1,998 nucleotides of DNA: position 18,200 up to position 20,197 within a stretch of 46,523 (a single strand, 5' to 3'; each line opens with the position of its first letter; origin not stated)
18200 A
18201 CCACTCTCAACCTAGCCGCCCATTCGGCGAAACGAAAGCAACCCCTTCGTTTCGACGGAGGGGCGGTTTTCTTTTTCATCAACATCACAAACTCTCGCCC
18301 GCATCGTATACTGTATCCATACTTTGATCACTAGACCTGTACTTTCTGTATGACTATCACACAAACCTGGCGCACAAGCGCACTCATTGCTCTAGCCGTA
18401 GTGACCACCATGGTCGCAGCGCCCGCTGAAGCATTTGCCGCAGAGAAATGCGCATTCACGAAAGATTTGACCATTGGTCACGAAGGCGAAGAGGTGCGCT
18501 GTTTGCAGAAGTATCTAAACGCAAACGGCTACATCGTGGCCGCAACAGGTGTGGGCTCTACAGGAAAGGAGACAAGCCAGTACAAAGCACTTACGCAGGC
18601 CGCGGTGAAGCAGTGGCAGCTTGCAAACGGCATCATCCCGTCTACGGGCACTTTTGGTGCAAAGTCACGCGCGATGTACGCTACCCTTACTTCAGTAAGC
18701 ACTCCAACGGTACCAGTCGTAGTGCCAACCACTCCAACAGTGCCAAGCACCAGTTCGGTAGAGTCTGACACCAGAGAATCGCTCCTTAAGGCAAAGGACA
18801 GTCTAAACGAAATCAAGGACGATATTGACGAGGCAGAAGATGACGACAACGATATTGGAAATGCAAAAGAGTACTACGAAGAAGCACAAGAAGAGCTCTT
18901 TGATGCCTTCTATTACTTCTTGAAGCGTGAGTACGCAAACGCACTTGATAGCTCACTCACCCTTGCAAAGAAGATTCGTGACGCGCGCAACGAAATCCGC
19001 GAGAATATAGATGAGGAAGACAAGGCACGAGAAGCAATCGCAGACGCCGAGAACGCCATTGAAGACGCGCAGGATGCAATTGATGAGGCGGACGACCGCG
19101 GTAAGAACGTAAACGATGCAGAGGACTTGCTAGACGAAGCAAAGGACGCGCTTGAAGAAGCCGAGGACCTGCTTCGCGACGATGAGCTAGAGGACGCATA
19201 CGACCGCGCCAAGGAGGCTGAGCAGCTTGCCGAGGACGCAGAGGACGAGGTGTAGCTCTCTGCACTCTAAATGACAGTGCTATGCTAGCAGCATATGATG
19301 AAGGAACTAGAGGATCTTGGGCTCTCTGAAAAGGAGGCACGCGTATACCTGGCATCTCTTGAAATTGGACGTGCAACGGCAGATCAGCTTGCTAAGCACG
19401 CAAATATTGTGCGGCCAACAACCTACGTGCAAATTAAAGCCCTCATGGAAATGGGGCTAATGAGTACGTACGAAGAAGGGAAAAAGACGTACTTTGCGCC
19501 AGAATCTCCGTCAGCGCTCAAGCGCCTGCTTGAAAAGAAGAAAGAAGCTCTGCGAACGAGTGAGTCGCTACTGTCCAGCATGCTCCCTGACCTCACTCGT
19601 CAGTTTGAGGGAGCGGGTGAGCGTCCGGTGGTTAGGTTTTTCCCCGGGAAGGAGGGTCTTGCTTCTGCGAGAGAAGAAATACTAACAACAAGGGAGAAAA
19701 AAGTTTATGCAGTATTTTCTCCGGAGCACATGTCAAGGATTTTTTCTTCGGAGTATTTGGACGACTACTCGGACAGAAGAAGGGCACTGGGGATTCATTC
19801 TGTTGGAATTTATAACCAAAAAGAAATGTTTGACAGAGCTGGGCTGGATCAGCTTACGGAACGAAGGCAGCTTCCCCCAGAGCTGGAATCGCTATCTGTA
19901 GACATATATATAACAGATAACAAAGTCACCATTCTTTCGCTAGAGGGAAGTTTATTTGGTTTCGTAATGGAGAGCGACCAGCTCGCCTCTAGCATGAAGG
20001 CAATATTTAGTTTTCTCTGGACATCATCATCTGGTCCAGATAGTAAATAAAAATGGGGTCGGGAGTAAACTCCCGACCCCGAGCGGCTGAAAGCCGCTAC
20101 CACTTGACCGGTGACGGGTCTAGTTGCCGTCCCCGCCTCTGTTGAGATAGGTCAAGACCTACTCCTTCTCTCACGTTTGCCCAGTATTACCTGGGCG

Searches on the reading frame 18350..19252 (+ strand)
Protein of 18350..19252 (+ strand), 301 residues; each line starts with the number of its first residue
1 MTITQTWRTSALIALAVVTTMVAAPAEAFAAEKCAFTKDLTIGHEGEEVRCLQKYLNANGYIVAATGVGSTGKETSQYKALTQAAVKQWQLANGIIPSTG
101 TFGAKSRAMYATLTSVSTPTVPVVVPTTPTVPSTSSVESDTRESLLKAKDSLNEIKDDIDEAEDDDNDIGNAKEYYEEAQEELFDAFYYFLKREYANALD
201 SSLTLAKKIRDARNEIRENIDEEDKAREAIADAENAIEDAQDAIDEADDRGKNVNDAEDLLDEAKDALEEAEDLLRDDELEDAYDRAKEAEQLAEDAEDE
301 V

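Call 81: search_protein_families(library=pfam, proteins=[window:18350-19252:+], max_evalue=0.00001)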
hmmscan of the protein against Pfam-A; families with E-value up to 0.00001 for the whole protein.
window:18350-19252:+ (301 aa): 1 family
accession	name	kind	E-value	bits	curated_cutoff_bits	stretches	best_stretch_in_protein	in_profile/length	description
PF01471.23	PG_binding_1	-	8.7e-09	35.9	23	1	46-104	2-51/57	Putative peptidoglycan binding domain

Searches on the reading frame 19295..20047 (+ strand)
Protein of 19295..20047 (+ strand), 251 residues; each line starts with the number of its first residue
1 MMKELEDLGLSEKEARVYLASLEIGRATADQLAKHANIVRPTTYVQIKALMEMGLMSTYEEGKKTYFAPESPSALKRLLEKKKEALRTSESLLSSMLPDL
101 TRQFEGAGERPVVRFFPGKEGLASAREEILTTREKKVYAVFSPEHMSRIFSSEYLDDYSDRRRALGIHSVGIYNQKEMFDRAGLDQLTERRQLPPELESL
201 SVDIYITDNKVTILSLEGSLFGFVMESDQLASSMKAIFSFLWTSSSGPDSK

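Call 10: search_protein_families(library=pfam, proteins=[window:19295-20047:+], max_evalue=1)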
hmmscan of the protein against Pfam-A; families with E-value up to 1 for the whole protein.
window:19295-20047:+ (251 aa): 5 families
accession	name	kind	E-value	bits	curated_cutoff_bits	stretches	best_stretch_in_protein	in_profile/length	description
PF01978.25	TrmB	-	2.3e-12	47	25.6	1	5-68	1-64/68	Sugar-specific transcriptional regulator TrmB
PF01022.26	HTH_5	-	0.0017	18.7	22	1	21-55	10-44/47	Bacterial regulatory protein, arsR family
PF24033.1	DUF7342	-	0.0053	17.2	31.6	1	27-74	18-65/150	Family of unknown function (DUF7342)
PF13412.12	HTH_24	-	0.0078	16.2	21.9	1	25-55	16-46/48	Winged helix-turn-helix DNA-binding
PF01047.28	MarR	-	0.038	14.3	24.6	1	25-57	16-48/59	MarR family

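Call 79: search_protein_families(library=padloc, proteins=[window:19295-20047:+], max_evalue=1)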
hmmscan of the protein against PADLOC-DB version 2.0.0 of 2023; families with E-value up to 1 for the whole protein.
window:19295-20047:+ (251 aa): 9 families
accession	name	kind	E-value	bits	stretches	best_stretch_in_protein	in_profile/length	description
PDLC01858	CARF3--CARF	-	1.5e-05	23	1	3-63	135-194/204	-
PDLC01438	Csa3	-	6e-05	21.2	1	12-91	147-226/305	"CAS-I,CAS-II,CAS-III,CAS-IV,CAS-V,CAS-VI; associated_signaling"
PDLC01044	Csa3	-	0.00011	20.1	1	10-59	134-180/194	Type I-A associated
PDLC01268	CasR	-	0.00015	19.8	1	5-65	117-174/179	"CAS-I,CAS-II,CAS-III,CAS-IV,CAS-V,CAS-VI; associated_signaling"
PDLC01849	CARF3--CARF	-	0.00017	19.4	1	9-60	135-184/197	-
PDLC01720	Csa3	-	0.00019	19.9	1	19-85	39-98/118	Csa3_1_CAS-I-II-III-IV-V-VI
PDLC01434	CasR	-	0.00037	18.4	1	6-65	122-180/191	"CAS-I,CAS-II,CAS-III,CAS-IV,CAS-V,CAS-VI; associated_signaling"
PDLC01857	CARF3--CARF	-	0.00041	18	1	9-82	128-199/201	-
PDLC01863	CARF3--CARF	-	0.0048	14.7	1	9-61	116-167/182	-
